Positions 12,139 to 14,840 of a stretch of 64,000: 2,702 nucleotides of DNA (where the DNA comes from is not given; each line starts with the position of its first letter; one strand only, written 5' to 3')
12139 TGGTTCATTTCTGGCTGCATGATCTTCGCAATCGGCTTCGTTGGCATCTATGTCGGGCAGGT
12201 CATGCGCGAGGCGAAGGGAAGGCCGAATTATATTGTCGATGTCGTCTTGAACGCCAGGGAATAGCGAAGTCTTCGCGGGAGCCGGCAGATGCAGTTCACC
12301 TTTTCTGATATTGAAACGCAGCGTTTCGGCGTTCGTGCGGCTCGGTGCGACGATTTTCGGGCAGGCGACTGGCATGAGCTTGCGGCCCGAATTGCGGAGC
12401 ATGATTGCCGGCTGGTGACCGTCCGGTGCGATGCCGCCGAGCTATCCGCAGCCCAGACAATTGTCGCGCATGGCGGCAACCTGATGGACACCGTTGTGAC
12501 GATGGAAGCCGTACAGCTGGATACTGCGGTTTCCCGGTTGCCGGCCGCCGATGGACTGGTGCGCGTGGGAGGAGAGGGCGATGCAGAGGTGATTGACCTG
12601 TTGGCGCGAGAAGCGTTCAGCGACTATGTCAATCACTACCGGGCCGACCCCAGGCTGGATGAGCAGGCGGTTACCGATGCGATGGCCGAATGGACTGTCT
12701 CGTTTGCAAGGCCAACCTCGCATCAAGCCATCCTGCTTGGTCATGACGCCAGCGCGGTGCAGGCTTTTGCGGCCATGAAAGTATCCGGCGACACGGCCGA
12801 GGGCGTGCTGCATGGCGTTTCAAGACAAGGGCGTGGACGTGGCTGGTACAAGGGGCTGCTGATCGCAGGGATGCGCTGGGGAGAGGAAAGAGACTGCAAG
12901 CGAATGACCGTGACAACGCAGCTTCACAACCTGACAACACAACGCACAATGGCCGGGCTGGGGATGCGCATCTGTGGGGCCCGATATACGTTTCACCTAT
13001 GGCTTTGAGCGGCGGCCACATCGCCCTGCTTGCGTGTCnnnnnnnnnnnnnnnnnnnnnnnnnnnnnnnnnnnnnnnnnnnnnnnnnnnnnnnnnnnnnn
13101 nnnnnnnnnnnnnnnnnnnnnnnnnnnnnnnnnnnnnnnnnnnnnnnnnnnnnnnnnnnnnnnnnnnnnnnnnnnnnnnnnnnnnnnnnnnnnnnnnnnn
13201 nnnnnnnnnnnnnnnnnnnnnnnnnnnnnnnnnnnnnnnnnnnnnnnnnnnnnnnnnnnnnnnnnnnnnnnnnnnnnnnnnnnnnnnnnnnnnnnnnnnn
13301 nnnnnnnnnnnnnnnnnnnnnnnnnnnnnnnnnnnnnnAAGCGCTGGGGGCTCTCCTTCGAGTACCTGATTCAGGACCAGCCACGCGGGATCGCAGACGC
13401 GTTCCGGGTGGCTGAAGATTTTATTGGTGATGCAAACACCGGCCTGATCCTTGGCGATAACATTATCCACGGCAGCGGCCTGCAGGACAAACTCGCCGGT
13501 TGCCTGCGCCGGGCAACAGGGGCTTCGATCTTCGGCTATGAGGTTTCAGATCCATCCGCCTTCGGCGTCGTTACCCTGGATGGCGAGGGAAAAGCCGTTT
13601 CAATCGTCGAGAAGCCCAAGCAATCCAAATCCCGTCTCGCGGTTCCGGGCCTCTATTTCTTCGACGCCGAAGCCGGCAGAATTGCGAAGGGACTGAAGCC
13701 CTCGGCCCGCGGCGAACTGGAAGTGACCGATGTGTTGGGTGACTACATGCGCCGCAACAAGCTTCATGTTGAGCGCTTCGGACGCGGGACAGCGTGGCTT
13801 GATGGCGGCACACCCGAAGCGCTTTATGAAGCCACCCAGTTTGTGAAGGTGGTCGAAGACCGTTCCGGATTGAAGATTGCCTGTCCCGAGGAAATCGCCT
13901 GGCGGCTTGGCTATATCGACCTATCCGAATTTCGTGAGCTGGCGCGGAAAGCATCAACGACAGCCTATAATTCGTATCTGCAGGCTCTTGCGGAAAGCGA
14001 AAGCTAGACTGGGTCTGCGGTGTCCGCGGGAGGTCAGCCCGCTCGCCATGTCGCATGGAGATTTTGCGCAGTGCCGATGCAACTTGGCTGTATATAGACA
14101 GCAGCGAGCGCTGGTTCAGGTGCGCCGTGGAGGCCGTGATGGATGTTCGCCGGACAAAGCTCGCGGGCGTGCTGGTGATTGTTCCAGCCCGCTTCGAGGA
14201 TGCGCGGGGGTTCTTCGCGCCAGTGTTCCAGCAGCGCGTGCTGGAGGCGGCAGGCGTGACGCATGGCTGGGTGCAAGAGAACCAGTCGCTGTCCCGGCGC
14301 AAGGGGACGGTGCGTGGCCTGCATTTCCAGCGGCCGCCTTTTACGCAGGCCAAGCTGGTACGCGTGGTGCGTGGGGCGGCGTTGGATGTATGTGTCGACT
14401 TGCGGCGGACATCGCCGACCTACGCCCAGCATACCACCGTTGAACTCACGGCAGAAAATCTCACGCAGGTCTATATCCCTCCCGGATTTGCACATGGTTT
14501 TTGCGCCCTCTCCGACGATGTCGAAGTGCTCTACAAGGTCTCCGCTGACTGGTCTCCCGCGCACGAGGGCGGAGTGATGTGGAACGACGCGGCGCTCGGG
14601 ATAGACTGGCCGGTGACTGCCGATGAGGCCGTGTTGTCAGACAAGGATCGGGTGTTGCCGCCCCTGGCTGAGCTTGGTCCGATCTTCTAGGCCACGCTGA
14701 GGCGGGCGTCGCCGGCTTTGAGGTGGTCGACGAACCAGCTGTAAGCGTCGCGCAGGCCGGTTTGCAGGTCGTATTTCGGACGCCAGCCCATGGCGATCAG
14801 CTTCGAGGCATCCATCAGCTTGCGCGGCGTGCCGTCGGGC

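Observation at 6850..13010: gtr/arn-like three-component module predicted to build and use a polyprenyl-P-linked 4-acetamido-4,6-dideoxyhexose, inserted between rmlDB and rmlAC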

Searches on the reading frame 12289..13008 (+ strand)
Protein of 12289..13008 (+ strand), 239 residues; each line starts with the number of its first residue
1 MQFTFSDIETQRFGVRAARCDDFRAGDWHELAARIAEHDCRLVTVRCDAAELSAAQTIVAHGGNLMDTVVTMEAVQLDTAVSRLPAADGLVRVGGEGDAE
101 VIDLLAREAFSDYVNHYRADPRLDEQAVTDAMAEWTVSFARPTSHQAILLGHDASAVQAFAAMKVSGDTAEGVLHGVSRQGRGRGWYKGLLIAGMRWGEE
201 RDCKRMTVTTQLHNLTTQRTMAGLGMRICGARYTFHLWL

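Call 3: search_protein_families(library=pfam, proteins=[window:12289-13008:+], max_evalue=0.01)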
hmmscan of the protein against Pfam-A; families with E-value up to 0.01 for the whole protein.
window:12289-13008:+ (239 aa): 1 family
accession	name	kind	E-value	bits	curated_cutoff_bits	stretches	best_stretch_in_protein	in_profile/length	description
PF00583.31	Acetyltransf_1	-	0.0098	16.6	20.7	0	139-221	28-111/116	Acetyltransferase (GNAT) family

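Call 4: search_protein_families(library=ncbifam, proteins=[window:12289-13008:+], max_evalue=0.01)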
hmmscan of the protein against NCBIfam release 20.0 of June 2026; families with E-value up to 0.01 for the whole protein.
window:12289-13008:+ (239 aa): 4 families
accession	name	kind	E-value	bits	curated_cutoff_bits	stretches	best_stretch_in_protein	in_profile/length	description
NF008212.0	PRK10975.1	equivalog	1.9e-07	31.1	219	1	40-233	41-227/232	dTDP-4-amino-4,6-dideoxy-D-galactose acyltransferase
TIGR02382.1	wecD_rffC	equivalog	0.00035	20.2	195.1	1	85-228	40-182/191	dTDP-4-amino-4,6-dideoxy-D-galactose acyltransferase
NF000140.3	AAC_6p_Salmo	exception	0.0037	17.6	270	1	179-227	85-133/145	cryptic aminoglycoside N-acetyltransferase AAC(6')-Iy/Iaa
NF000021.4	AAC_6p_Serra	exception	0.0057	16.4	310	0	179-226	85-132/146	aminoglycoside 6'-N-acetyltransferase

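Call 10: search_solved_structures(query=window:12289-13008:+, max_evalue=1, show_alignments=2)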
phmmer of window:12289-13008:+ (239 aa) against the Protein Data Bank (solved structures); distinct sequences matched with E-value up to 1: 1.
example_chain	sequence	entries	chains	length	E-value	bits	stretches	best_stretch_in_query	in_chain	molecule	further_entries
1s3z_A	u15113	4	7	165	0.044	16.6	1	181-227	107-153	aminoglycoside 6'-N-acetyltransferase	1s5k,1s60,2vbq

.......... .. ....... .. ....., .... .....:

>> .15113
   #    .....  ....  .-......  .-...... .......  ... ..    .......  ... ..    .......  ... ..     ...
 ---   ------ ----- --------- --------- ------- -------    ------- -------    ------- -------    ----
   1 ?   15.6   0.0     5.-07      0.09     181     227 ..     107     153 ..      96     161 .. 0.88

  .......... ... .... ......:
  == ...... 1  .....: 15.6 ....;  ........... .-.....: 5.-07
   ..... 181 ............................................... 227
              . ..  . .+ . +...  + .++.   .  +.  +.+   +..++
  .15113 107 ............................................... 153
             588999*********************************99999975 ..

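Call 48: search_solved_structures(query=A4, max_evalue=1, show_alignments=2)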
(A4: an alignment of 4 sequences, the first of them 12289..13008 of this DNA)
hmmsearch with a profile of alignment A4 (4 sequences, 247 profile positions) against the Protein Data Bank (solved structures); distinct sequences matched with E-value up to 1: 6.
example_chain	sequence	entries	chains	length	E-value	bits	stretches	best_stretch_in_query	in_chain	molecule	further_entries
1s3z_A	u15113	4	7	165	0.00077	22.4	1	150-226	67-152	aminoglycoside 6'-N-acetyltransferase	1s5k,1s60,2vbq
2fs5_A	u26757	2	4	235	0.001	22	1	89-233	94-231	TDP-Fucosamine acetyltransferase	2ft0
2eui_A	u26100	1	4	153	0.18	14.6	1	177-227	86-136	Probable acetyltransferase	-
8a9n_A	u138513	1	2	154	0.25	14.1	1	178-239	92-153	Acetyltransferase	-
9vke_A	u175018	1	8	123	0.36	13.6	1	68-125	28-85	De novo designed zinc hydrolase 11-7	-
8a9o_A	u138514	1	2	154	0.36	13.6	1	178-239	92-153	DpA polyamine acetyltransferase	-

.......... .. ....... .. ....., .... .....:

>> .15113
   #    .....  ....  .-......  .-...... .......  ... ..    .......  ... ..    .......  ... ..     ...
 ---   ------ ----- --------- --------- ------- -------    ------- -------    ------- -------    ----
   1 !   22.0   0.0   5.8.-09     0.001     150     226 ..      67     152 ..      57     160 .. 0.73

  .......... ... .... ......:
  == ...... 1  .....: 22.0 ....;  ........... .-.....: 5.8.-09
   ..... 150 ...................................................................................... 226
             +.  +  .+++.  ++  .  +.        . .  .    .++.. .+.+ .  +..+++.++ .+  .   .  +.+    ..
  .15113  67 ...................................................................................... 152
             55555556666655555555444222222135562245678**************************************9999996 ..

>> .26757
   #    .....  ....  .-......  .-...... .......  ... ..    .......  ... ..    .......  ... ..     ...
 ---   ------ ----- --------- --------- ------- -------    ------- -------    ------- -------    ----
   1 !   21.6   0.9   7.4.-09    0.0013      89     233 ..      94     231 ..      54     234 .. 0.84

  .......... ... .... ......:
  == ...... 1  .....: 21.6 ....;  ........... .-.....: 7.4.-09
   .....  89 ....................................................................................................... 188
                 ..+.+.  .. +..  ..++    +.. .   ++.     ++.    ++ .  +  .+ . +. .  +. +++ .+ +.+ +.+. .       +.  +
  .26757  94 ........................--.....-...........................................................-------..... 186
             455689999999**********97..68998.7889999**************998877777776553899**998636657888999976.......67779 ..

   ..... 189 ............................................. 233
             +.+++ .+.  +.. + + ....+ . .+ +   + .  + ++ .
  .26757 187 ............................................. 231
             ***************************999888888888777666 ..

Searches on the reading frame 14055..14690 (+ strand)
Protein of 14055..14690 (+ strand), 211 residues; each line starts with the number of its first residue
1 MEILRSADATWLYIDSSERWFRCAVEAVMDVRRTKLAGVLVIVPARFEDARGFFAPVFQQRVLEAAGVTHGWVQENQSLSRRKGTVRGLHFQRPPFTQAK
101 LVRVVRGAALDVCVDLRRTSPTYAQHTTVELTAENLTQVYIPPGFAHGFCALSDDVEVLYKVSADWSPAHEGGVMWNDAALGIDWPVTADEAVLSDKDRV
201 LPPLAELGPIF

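Call 22: search_protein_families(library=pfam, proteins=[window:14055-14690:+], max_evalue=0.001)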
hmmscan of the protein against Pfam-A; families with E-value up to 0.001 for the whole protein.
window:14055-14690:+ (211 aa): 1 family
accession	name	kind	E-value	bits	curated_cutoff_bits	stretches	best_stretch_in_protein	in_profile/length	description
PF00908.23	dTDP_sugar_isom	-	1.9e-66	223.4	27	1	34-206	2-168/168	dTDP-4-dehydrorhamnose 3,5-epimerase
